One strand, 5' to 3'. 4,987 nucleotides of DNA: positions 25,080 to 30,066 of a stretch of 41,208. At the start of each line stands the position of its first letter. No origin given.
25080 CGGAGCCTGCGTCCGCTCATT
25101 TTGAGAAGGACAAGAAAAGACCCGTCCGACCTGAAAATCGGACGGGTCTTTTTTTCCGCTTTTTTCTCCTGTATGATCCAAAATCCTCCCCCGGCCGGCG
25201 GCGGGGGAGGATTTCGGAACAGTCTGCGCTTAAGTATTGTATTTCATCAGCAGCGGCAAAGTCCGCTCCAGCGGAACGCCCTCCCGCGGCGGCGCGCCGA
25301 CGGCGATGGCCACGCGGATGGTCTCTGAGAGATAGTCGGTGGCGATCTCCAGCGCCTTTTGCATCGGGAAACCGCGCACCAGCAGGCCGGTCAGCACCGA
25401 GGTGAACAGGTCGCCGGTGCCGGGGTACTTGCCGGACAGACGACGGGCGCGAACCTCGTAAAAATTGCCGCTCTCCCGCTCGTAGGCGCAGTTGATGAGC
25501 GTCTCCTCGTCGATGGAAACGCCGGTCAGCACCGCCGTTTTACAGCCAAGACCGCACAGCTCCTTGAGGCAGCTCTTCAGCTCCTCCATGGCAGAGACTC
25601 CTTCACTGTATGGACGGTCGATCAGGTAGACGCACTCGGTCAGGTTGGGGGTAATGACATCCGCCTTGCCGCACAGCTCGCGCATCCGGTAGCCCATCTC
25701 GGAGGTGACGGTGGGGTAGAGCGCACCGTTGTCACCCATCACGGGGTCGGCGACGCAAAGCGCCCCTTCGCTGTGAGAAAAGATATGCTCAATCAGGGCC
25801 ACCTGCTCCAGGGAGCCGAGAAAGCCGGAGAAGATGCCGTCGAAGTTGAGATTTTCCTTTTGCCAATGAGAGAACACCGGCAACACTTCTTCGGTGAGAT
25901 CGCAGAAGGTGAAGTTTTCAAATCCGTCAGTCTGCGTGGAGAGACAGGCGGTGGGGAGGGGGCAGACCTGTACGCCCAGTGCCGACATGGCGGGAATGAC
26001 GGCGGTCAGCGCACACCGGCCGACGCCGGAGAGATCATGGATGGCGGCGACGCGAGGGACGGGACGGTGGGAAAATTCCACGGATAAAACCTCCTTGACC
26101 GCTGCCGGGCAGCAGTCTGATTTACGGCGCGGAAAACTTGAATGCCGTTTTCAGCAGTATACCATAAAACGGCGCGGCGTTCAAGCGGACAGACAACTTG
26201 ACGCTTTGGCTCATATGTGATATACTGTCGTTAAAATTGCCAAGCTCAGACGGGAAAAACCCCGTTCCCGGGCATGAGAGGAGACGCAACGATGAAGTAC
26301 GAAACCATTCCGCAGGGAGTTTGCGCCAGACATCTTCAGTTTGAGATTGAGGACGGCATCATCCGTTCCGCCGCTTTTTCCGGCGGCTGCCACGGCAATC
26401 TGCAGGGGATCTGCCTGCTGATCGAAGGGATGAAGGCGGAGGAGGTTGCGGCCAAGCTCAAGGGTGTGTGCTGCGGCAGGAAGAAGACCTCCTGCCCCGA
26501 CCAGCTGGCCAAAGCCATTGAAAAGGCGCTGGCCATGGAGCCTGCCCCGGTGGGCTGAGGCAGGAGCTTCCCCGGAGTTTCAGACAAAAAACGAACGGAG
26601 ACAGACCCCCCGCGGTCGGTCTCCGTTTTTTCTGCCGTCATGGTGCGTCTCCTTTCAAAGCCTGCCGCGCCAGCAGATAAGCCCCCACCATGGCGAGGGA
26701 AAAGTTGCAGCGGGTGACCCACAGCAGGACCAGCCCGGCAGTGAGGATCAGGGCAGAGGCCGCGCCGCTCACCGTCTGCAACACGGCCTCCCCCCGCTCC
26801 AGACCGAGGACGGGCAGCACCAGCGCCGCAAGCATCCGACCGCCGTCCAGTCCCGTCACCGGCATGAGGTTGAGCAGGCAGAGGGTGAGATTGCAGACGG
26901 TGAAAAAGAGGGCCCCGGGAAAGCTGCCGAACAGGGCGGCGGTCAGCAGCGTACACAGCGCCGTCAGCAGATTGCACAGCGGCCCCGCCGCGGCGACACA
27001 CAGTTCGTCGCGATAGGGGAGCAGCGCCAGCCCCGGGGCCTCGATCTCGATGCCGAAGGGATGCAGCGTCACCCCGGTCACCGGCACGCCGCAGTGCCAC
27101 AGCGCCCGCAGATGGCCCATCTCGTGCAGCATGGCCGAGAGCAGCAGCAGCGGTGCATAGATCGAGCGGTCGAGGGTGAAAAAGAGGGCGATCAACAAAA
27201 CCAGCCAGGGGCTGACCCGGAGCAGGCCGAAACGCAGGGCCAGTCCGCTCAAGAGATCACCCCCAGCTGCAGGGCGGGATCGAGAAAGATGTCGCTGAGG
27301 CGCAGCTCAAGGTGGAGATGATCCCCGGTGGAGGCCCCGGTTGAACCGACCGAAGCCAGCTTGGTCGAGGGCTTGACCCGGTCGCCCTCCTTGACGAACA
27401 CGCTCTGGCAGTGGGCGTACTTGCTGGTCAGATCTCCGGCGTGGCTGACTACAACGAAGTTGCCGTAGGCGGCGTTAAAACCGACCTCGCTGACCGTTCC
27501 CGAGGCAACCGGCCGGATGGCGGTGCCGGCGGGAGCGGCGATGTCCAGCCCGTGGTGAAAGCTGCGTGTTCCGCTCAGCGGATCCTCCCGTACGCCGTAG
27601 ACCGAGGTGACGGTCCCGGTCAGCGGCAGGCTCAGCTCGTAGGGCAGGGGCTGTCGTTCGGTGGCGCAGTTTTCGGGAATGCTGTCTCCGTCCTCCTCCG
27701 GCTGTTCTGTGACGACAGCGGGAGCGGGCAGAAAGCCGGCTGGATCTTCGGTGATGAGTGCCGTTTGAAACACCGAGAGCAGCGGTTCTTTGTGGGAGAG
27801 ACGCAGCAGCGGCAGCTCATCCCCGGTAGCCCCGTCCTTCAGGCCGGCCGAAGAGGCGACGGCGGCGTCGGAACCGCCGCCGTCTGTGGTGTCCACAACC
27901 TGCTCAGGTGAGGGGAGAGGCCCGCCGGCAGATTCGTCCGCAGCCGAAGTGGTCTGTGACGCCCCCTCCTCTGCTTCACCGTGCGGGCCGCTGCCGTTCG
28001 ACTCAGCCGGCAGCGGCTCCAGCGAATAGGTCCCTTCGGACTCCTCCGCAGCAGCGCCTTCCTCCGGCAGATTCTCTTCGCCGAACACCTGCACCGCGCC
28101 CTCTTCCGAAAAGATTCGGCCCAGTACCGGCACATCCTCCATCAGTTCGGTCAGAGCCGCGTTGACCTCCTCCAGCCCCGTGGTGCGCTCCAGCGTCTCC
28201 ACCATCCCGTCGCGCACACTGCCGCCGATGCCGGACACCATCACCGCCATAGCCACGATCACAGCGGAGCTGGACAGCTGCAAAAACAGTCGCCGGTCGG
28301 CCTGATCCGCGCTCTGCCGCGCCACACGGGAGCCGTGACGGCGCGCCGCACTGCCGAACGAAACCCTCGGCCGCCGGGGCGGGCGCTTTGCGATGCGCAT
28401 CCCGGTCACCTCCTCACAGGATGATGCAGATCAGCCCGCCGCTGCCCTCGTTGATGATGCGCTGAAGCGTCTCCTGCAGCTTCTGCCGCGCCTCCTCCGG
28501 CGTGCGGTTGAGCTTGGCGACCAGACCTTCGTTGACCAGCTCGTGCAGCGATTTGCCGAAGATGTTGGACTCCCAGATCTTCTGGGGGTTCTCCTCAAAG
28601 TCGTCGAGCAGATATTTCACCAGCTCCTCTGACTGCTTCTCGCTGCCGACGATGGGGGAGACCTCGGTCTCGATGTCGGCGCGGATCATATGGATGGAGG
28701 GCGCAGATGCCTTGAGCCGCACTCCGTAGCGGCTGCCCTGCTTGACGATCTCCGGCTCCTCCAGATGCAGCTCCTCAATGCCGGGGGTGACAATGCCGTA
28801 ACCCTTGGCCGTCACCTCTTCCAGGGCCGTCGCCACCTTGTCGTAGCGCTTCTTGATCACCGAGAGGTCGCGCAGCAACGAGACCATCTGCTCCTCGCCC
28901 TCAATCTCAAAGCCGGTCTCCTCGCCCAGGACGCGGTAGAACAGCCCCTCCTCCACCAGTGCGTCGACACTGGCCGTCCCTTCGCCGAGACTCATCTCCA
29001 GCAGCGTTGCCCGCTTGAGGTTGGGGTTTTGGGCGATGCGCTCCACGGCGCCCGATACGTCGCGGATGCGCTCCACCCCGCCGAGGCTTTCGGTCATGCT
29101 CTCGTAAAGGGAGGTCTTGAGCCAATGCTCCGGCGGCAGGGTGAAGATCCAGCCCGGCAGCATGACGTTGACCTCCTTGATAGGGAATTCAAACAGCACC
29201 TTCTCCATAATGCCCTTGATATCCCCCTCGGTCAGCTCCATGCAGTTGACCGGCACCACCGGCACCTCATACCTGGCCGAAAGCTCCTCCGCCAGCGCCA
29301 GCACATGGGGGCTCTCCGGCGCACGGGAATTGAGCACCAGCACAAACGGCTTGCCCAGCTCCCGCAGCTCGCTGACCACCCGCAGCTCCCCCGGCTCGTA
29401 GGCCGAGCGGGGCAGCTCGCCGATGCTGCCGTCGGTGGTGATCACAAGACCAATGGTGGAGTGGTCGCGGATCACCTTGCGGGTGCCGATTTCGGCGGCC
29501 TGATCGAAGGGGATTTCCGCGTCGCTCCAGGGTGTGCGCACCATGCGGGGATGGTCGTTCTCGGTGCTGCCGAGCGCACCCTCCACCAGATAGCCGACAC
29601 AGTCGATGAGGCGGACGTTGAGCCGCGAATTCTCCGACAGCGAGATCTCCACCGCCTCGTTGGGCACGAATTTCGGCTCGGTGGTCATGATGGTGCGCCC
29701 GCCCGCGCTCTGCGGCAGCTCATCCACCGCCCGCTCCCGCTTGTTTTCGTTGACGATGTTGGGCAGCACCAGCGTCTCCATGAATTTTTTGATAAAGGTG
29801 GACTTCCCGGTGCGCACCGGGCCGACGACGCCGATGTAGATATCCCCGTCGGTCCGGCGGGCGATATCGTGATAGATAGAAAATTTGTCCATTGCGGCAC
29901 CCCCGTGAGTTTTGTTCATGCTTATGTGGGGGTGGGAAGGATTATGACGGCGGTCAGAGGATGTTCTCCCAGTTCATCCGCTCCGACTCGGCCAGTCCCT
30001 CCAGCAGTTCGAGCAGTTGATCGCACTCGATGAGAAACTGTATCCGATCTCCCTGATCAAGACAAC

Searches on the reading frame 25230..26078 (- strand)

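Call 59: search_protein_families(library=pfam, proteins=[window:25230-26078:-], max_evalue=0.001)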
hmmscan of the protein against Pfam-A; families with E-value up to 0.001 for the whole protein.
window:25230-26078:- (282 aa): 1 family
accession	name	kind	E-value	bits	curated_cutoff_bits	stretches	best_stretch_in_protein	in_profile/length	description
PF08543.17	Phos_pyr_kin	-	3.6e-24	85.9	27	1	28-261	12-239/246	Phosphomethylpyrimidine kinase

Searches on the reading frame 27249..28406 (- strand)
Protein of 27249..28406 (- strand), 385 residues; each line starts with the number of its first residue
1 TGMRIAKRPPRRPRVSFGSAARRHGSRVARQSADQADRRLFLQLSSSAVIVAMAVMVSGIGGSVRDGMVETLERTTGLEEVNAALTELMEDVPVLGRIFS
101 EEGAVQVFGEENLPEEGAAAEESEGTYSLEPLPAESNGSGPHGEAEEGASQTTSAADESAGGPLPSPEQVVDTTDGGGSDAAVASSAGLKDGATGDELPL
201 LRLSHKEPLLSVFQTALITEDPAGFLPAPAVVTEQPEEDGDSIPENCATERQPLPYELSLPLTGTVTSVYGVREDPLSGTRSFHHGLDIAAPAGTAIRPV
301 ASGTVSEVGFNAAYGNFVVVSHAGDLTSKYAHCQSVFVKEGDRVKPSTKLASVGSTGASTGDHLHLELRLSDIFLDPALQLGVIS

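Call 59: search_protein_families(library=pfam, proteins=[window:27249-28406:-], max_evalue=0.001)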
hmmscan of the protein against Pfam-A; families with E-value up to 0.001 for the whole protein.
window:27249-28406:- (385 aa): 1 family
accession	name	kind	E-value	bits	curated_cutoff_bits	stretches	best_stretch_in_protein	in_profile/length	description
PF01551.29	Peptidase_M23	-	3.3e-27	94.9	28.7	1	283-376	2-95/96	Peptidase family M23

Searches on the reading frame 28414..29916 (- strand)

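Call 59: search_protein_families(library=pfam, proteins=[window:28414-29916:-], max_evalue=0.001)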
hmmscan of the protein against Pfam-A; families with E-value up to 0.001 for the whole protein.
window:28414-29916:- (500 aa): 3 families
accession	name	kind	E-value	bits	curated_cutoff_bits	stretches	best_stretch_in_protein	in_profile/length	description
PF09547.16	SpoIVA_ATPase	-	1.3e-116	388.4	26.6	1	9-245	1-237/237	Stage IV sporulation protein A, ATPase domain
PF20438.3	SpoIVA_middle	-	8e-69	231.7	25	1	246-424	1-179/179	Stage IV sporulation protein A, middle domain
PF20439.3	SpoIVA_C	-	9.2e-37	125.5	25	1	425-500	1-76/76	Sporulation stage IV protein A, C-terminal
